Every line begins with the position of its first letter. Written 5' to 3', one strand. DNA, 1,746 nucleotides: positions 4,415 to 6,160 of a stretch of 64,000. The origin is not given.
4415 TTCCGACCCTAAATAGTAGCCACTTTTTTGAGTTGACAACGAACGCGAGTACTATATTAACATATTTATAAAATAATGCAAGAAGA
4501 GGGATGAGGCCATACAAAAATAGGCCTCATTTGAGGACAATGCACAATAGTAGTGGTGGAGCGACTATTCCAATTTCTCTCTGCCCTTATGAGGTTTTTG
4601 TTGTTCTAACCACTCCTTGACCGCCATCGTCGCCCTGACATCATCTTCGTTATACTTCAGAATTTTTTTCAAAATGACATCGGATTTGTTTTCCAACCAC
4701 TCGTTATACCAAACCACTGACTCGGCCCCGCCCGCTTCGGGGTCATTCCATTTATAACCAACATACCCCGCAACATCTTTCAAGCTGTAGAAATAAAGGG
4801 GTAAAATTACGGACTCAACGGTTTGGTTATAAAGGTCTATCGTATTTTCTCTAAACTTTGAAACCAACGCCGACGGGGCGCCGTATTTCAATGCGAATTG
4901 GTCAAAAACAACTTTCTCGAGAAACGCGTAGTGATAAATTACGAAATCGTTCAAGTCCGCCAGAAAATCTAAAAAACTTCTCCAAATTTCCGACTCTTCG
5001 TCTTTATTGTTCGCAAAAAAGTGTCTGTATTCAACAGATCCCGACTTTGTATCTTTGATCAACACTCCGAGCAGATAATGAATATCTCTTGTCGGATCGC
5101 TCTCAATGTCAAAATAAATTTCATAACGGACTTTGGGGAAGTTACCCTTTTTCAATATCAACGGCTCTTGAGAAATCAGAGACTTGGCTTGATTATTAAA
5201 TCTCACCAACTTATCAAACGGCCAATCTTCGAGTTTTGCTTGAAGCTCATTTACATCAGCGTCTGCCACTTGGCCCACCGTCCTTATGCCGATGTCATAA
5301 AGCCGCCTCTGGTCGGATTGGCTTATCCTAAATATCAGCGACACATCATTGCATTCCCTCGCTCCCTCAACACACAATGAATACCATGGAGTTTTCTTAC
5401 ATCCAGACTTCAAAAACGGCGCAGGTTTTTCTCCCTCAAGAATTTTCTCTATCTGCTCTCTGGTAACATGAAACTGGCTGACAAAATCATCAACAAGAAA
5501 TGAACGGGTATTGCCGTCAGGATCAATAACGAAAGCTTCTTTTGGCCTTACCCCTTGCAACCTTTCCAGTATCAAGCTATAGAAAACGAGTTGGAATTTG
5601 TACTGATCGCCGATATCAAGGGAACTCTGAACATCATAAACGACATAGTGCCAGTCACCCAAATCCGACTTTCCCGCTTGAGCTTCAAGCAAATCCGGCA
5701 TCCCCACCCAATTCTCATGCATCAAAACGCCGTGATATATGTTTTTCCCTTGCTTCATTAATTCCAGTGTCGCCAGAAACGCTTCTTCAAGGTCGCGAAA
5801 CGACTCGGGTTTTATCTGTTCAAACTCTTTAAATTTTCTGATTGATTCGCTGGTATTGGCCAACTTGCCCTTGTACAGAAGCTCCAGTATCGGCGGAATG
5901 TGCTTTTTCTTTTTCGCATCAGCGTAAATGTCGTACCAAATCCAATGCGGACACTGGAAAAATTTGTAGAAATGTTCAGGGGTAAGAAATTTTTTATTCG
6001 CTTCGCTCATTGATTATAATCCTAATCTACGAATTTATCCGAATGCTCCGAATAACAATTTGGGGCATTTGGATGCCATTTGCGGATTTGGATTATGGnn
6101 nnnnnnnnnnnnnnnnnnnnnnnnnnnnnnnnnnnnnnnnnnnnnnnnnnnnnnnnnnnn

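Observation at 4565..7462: Co-oriented trio: JAB/MPN protein, Cas4-like PD-(D/E)XK nuclease, and a TM0106-type nuclease-exonuclease fusion, with no CRISPR array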

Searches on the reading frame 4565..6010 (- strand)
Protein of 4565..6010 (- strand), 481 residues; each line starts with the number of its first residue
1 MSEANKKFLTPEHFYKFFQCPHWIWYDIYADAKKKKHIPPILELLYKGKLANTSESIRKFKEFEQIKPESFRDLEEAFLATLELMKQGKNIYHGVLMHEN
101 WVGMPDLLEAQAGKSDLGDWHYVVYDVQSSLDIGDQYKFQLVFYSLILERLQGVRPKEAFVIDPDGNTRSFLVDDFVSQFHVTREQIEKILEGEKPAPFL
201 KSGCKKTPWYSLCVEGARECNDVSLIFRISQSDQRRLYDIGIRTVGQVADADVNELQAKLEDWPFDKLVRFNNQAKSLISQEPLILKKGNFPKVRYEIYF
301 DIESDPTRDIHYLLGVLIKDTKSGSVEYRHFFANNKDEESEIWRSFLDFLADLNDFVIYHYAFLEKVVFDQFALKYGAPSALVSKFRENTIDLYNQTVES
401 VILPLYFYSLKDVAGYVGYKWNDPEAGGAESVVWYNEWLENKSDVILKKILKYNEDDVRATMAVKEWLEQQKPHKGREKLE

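Call 3: search_protein_families(library=pfam, proteins=[window:4565-6010:-], max_evalue=0.01)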
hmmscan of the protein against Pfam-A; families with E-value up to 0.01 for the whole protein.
window:4565-6010:- (481 aa): 4 families
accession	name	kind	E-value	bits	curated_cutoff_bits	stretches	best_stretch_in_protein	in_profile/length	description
PF13482.12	RNase_H_2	-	5.1e-31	108.3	22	1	298-468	1-164/165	RNase_H superfamily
PF01930.23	Cas_Cas4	-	0.00016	22.2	22.7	1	90-214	30-159/160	Domain of unknown function DUF83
PF22277.2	EncFtn-like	-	0.00076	19.7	27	1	430-474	28-73/85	EncFtn-like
PF11074.14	DUF2779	-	0.0014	19.4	23.3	1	322-400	35-114/126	Domain of unknown function(DUF2779)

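Call 4: search_protein_families(library=padloc, proteins=[window:4565-6010:-], max_evalue=0.1)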
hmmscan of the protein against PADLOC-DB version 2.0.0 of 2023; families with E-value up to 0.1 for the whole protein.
window:4565-6010:- (481 aa): 8 families
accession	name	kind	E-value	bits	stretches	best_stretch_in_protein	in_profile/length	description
PDLC00943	Cas4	-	2.4e-08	32.1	1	90-214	54-179/180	CRISPR-associated protein Cas4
PDLC01771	Cas4b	-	7.8e-06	24.2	1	82-214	26-159/162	-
PDLC02086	Cas4b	-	4.4e-05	21.6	1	78-214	21-160/161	-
PDLC01250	Cas4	-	4.6e-05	21.8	1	112-213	63-167/168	"CAS-I,CAS-II,CAS-III,CAS-IV,CAS-V,CAS-VI; acquisition_associated"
PDLC00944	Cas4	-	7.7e-05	21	1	122-214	80-177/177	Cas4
PDLC01447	Cas4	-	0.00025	19.6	1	7-215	3-159/161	"CAS-I,CAS-II,CAS-III,CAS-IV,CAS-V,CAS-VI; acquisition_associated"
PDLC01611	Cas4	-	0.00036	18.9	1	114-214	63-157/158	"CAS-I,CAS-II,CAS-III,CAS-IV,CAS-V,CAS-VI; acquisition_associated"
PDLC00060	DruK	-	0.021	12.1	1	100-179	142-222/347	PD-(D/E)XK nuclease superfamily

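Call 5: search_protein_families(library=ncbifam, proteins=[window:4565-6010:-], max_evalue=0.1)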
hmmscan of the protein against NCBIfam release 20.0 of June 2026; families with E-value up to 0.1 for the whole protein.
window:4565-6010:- (481 aa): 3 families
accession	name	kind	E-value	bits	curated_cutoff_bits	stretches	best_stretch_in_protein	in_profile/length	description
TIGR03491.1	TIGR03491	subfamily_domain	2.6e-94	316.8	97.45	1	12-468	4-462/462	TM0106 family RecB-like putative nuclease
TIGR00372.1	cas4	equivalog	9e-08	32.1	65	1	90-214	54-179/180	CRISPR-associated protein Cas4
TIGR04535.1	ferrit_encaps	subfamily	0.022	14.7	125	0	429-473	26-71/114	encapsulin-associated ferritin-like protein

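Call 11: find_homologous_proteins(query=window:4565-6010:-)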
Query window:4565-6010:- (481 aa): 625 proteins with E <= 0.001 among 8000 candidates; the best 120 are listed.
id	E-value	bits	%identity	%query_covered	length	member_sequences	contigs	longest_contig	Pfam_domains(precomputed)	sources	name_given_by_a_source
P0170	0.0e+0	1106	100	100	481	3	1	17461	PF13482.13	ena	-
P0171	1.6e-287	972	86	99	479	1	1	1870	PF13482.13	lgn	-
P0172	8.4e-287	970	86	99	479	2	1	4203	PF13482.13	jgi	-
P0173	1.3e-286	969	85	100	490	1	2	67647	PF13482.13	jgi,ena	-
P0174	1.6e-286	969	85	99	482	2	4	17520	PF13482.13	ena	-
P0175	6.6e-285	963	85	99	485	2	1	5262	PF13482.13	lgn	-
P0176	2.3e-282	955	84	98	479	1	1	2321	PF13482.13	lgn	-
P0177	2.6e-280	948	83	99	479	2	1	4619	PF13482.13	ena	-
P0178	3.5e-280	948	84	98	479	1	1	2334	PF13482.13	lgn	-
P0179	3.9e-280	948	84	99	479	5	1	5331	PF13482.13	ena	-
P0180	8.0e-280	947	84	99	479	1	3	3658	PF13482.13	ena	-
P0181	1.5e-278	943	82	99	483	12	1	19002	PF13482.13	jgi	-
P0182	2.5e-278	942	84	99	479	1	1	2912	PF13482.13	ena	-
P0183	1.2e-277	940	83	98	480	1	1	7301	PF13482.13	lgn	-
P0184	1.9e-277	939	83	99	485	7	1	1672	PF13482.13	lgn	-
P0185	5.0e-276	934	82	99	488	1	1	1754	PF13482.13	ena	-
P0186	7.6e-275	930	81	99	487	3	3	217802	PF13482.13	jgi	-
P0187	4.0e-274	928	82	100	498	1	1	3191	PF13482.13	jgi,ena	-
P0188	1.8e-272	922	81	99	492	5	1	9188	PF13482.13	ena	-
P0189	2.2e-272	922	82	98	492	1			PF13482.13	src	-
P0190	1.5e-270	916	81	99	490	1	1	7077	PF13482.13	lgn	-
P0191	1.0e-267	907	79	100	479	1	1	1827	PF13482.13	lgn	-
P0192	1.8e-263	893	79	98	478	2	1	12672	PF13482.13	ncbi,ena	ncbi:MAG: TM0106 family RecB-like putative nuclease [Patescibacteria group bacterium]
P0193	4.6e-261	885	78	100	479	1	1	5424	PF13482.13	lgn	-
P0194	1.4e-260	883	78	100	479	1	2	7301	PF13482.13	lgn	-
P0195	2.1e-260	883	78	100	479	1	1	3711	PF13482.13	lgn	-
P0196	1.5e-258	877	76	100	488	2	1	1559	PF13482.13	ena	-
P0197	1.6e-252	857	74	99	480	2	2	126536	PF13482.13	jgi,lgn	jgi:uncharacterized protein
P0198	4.5e-249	845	74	100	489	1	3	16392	PF13482.13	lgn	-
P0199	3.0e-245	833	73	98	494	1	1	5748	PF13482.13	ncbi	-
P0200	8.6e-244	828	73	98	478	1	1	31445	PF13482.13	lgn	-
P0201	1.2e-243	827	72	98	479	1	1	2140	PF13482.13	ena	-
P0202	7.6e-242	821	72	98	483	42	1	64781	PF13482.13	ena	-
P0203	1.1e-241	821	72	99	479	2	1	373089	PF13482.13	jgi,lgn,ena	-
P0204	4.0e-241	819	72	99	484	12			PF13482.13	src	-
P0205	4.5e-241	819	71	99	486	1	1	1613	PF13482.13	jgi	jgi:predicted RecB family nuclease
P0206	9.3e-241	818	72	98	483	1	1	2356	PF13482.13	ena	-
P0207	1.7e-240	817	72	98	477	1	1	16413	PF13482.13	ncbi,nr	ncbi:MAG: TM0106 family RecB-like putative nuclease [Candidatus Taylorbacteria bacterium]|nr:TM0106 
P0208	2.5e-240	816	72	99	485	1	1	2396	PF13482.13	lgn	-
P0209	3.3e-240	816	72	98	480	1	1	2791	PF13482.13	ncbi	-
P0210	3.5e-240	816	74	98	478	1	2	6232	PF13482.13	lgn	-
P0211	4.2e-240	816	71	99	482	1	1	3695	PF13482.13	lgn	-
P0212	9.5e-240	815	71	98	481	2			PF13482.13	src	-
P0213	1.3e-239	814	71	100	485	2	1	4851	PF13482.13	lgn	-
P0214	1.5e-239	814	71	100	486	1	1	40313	PF13482.13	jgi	jgi:predicted RecB family nuclease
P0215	2.5e-239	813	72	98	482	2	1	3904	PF13482.13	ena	-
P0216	2.8e-239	813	70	98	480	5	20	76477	PF13482.13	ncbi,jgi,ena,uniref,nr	ncbi:MAG: hypothetical protein A2746_01185 [Candidatus Yanofskybacteria bacterium RIFCSPHIGHO2_01_FU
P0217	3.7e-239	813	72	96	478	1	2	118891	PF13482.13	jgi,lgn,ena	-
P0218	3.7e-239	813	71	99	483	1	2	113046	PF13482.13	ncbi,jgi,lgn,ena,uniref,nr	ncbi:MAG: hypothetical protein COV30_01490 [Candidatus Yanofskybacteria bacterium CG10_big_fil_rev_8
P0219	4.7e-239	812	71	98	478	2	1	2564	PF13482.13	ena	-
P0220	7.4e-239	812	70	98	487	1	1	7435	PF13482.13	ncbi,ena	-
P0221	7.9e-239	812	70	100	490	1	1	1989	PF13482.13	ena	-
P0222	1.1e-238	811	71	98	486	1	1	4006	PF13482.13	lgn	-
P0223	2.3e-238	810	71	99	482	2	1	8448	PF13482.13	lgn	-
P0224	2.9e-238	810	70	98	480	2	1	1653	PF13482.13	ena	-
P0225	5.2e-238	809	70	100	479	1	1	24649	PF13482.13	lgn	-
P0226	9.4e-238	808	70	97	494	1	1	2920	PF13482.13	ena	-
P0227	1.1e-237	808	71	98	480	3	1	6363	PF01930.24,PF13482.13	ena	-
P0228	1.5e-237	807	71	98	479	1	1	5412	PF13482.13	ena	-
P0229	1.5e-237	807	72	98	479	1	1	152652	PF13482.13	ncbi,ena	-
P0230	2.7e-237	806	71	98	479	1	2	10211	PF13482.13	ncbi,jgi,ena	-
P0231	4.3e-237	806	71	98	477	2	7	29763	PF13482.13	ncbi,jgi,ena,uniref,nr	ncbi:MAG: hypothetical protein A3B86_04720 [Candidatus Yanofskybacteria bacterium RIFCSPHIGHO2_02_FU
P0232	4.7e-237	806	71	98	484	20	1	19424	PF13482.13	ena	-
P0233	3.3e-236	803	71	98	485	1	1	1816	PF13482.13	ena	-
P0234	6.6e-236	802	69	100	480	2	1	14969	PF13482.13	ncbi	ncbi:MAG TPA: TM0106 family RecB-like putative nuclease [Candidatus Paceibacterota bacterium]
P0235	8.4e-236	802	71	98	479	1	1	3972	PF13482.13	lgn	-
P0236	1.5e-235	801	69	98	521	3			PF13482.13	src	-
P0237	1.7e-235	801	70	98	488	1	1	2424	PF13482.13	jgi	-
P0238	2.0e-235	800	70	98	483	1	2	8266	PF13482.13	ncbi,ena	-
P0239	2.3e-235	800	71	98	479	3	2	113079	PF13482.13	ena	-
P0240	3.3e-235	800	76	91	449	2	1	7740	PF13482.13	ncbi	-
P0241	4.5e-235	799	70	98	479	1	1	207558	PF13482.13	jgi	jgi:predicted RecB family nuclease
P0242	4.9e-235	799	71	98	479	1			PF13482.13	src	-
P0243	1.0e-234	798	70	98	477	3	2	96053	PF13482.13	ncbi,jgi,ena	-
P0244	1.3e-234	798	71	98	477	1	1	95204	PF13482.13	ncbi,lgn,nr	ncbi:MAG: TM0106 family RecB-like putative nuclease [bacterium]|nr:TM0106 family RecB-like putative 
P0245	2.0e-234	797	70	98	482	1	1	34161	PF13482.13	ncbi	-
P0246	2.1e-234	797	70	98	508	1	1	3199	PF13482.13,PF11074.15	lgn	-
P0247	5.0e-234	796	70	98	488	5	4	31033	PF13482.13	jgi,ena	-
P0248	6.0e-234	795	69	99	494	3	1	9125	PF13482.13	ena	-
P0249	6.3e-234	795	69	98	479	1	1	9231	PF13482.13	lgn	-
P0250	6.6e-234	795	70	98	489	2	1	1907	PF13482.13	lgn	-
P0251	8.0e-234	795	71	98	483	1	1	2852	PF13482.13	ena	-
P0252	2.3e-233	794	70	98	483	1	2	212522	PF13482.13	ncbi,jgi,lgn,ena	-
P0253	3.0e-233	793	70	96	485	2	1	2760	PF13482.13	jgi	jgi:predicted RecB family nuclease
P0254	5.0e-233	792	68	98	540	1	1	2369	PF13482.13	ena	-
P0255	5.1e-233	792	85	83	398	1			PF13482.13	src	-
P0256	7.0e-233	792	68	100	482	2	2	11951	PF13482.13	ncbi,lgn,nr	ncbi:MAG TPA: TM0106 family RecB-like putative nuclease [Candidatus Paceibacterota bacterium]|nr:TM0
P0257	2.1e-232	790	70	98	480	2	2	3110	PF13482.13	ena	-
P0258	2.2e-232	790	69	98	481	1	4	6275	PF13482.13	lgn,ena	-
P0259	3.1e-232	790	71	98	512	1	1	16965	PF13482.13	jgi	-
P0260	3.1e-232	790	70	98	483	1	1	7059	PF13482.13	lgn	-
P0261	3.6e-232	790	67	100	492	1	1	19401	PF13482.13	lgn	-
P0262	5.2e-232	789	70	99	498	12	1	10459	PF13482.13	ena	-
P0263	1.7e-231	787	68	98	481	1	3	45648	PF13482.13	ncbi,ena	-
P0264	1.9e-231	787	70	98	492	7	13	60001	PF13482.13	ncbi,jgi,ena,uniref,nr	ncbi:MAG: hypothetical protein A3C61_01830 [Candidatus Yanofskybacteria bacterium RIFCSPHIGHO2_02_FU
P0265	2.0e-231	787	67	99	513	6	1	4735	PF13482.13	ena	-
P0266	2.7e-231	787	68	99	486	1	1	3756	PF13482.13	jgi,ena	-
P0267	5.3e-231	786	68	99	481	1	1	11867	PF13482.13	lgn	-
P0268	7.5e-231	785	68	98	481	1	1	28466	PF13482.13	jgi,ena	-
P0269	7.7e-231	785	68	98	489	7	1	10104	PF13482.13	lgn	-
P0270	9.8e-231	785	68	100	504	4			PF13482.13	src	-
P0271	1.3e-230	784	68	100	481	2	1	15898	PF13482.13,PF11074.15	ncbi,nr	ncbi:MAG TPA: TM0106 family RecB-like putative nuclease [Candidatus Paceibacterota bacterium]|nr:TM0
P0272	1.4e-230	784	69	98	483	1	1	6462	PF13482.13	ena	-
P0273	1.7e-230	784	69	99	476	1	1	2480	PF13482.13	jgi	jgi:uncharacterized protein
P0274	1.7e-230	784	68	100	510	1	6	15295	PF13482.13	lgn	-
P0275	2.4e-230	784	67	99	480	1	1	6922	PF13482.13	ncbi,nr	ncbi:TM0106 family RecB-like putative nuclease [Candidatus Parcubacteria bacterium]|nr:TM0106 family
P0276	3.3e-230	783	67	99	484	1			PF13482.13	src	-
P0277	3.4e-230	783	67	98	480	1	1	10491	PF13482.13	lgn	-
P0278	1.0e-229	781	68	100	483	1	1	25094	PF13482.13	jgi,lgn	jgi:uncharacterized protein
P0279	1.1e-229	781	67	99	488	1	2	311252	PF13482.13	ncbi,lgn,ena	-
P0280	1.2e-229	781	67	100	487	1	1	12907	PF13482.13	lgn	-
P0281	2.8e-229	780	68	99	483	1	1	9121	PF13482.13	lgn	-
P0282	3.4e-229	780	68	100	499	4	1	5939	PF13482.13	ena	-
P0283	4.9e-229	779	66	98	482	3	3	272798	PF13482.13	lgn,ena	-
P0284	7.7e-228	775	68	99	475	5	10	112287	PF13482.13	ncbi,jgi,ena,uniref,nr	ncbi:MAG: hypothetical protein A3J46_06440 [Candidatus Yanofskybacteria bacterium RIFCSPHIGHO2_02_FU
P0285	7.9e-228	775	67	100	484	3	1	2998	PF13482.13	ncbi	-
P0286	1.4e-227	774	67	100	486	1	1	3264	PF13482.13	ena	-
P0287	1.6e-227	774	66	100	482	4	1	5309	PF13482.13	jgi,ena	-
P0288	1.8e-227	774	67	99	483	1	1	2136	PF13482.13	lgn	-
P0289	2.6e-227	774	67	98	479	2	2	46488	PF13482.13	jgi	jgi:predicted RecB family nuclease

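Call 43: search_solved_structures(query=A3, max_evalue=1)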
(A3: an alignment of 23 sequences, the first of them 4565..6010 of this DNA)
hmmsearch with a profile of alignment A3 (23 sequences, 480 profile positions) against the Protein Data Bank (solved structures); distinct sequences matched with E-value up to 1: 0.

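Call 45: search_dna_similar(query=window:4565-6010:-, collection=plasmids, mode=protein, max_evalue=0.00001, max_rows=25)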
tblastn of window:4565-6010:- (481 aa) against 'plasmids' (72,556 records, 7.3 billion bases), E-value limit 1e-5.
Records with a match: 77; places in all: 84; records where one place covers at least 80% of the query: 59.
Best place of each record, by identity: <60% 77.
By first word of the organism name: Rhizobium 13; Piscirickettsia 13; Sphingobium 8; Aminobacter 2; Mesorhizobium 2; Sphingomonas 2; Acaryochloris 2; Roseomonas 2; Arthrobacter 2; Pimelobacter 2; and 28 more.
By predicted mobility (MOB-suite, as given by PLSDB): non-mobilizable 46; conjugative 26; mobilizable 5.
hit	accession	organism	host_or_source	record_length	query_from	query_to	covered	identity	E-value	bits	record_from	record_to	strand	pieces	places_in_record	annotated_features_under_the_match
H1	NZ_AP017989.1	Aminobacter sp. SS-2016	Lotus japoicus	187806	3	468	97%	26.9%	3e-28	126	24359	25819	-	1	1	TM0106 family RecB-like putative nuclease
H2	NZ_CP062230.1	Mesorhizobium onobrychidis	Sainfoin,pure bacterial culture,Nodule ...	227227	3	468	97%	26.9%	2e-27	124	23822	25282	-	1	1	TM0106 family RecB-like putative nuclease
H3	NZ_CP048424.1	Rhizobium daejeonense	Cell,soil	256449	3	473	98%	26.5%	1e-24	115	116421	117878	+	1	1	TM0106 family RecB-like putative nuclease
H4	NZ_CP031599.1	Roseovarius indicus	pure culture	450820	5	473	98%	25.6%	7e-23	110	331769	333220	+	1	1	TM0106 family RecB-like putative nuclease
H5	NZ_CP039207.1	Piscirickettsia salmonis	Salmo salar,cell culture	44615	1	476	99%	25.2%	1e-24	115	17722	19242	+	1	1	TM0106 family RecB-like putative nuclease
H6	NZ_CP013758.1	Piscirickettsia salmonis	Salmo salar,liver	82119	1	476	99%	25.2%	1e-24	115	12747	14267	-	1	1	TM0106 family RecB-like putative nuclease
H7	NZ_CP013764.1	Piscirickettsia salmonis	Salmo salar,liver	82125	1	476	99%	25.2%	1e-24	115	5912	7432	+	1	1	TM0106 family RecB-like putative nuclease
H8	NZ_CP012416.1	Piscirickettsia salmonis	Salmo salar,Kidney,kidney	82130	1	476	99%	25.2%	1e-24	115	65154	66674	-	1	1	TM0106 family RecB-like putative nuclease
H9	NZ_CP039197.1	Piscirickettsia salmonis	Salmo salar,cell culture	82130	1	476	99%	25.2%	1e-24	115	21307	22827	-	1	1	TM0106 family RecB-like putative nuclease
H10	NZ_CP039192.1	Piscirickettsia salmonis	Salmo salar,cell culture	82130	1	476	99%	25.2%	1e-24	115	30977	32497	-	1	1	TM0106 family RecB-like putative nuclease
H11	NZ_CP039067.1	Piscirickettsia salmonis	Oncorhynchus mykiss,cell culture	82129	1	476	99%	25.2%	1e-24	115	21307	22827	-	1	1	TM0106 family RecB-like putative nuclease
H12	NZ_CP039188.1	Piscirickettsia salmonis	Salmo salar,cell culture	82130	1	476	99%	25.2%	1e-24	115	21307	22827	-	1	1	TM0106 family RecB-like putative nuclease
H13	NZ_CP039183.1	Piscirickettsia salmonis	Salmo salar,cell culture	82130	1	476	99%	25.2%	1e-24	115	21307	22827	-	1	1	TM0106 family RecB-like putative nuclease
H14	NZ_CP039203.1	Piscirickettsia salmonis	Salmo salar,cell culture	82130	1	476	99%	25.2%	1e-24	115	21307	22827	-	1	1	TM0106 family RecB-like putative nuclease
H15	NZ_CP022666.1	Rhizobium leguminosarum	single cell,root nodules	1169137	8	473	97%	25.6%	1e-22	109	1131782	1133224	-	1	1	record has no annotation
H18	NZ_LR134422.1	Legionella adelaidensis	environmental,Cooling tower water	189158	9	476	97%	24.8%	8e-26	119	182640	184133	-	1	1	TM0106 family RecB-like putative nuclease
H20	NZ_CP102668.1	Sphingobium sp. JS3065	whole organism,chemical plant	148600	4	473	98%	24.4%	3e-25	117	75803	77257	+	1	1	TM0106 family RecB-like putative nuclease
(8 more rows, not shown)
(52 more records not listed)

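Call 46: get_annotated_region(hit=H1, flank=6000)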
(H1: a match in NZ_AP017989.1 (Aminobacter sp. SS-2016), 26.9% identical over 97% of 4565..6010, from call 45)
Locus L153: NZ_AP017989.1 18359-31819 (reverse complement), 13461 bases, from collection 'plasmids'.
description: Aminobacter sp. SS-2016 strain Y103A plasmid pANY103c, complete sequence
organism: Aminobacter sp. SS-2016 (NCBI taxid 1870862)
taxonomy: Bacteria; Pseudomonadota; Alphaproteobacteria; Hyphomicrobiales; Phyllobacteriaceae; Aminobacter; Aminobacter sp. SS-2016
host: -; source: Lotus japoicus; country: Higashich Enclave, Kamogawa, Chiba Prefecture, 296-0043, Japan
typing (MOB-suite, as given by PLSDB): non-mobilizable
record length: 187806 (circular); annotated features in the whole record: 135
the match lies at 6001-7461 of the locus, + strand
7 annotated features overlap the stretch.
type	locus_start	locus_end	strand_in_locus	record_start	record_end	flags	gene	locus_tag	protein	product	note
CDS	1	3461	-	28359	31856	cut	-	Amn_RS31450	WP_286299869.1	AAA family ATPase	-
CDS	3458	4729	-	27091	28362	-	-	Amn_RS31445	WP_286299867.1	DNA repair exonuclease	-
CDS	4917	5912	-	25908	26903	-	-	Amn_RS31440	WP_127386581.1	WYL domain-containing protein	-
CDS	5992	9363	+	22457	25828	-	-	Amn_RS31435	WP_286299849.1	TM0106 family RecB-like putative nuclease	-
CDS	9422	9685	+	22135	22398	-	-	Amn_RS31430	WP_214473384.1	DUF4258 domain-containing protein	-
CDS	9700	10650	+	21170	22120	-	-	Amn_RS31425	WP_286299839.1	PD-(D/E)XK nuclease family protein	-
CDS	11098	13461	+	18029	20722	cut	-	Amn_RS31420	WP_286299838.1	ATP-binding domain-containing protein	-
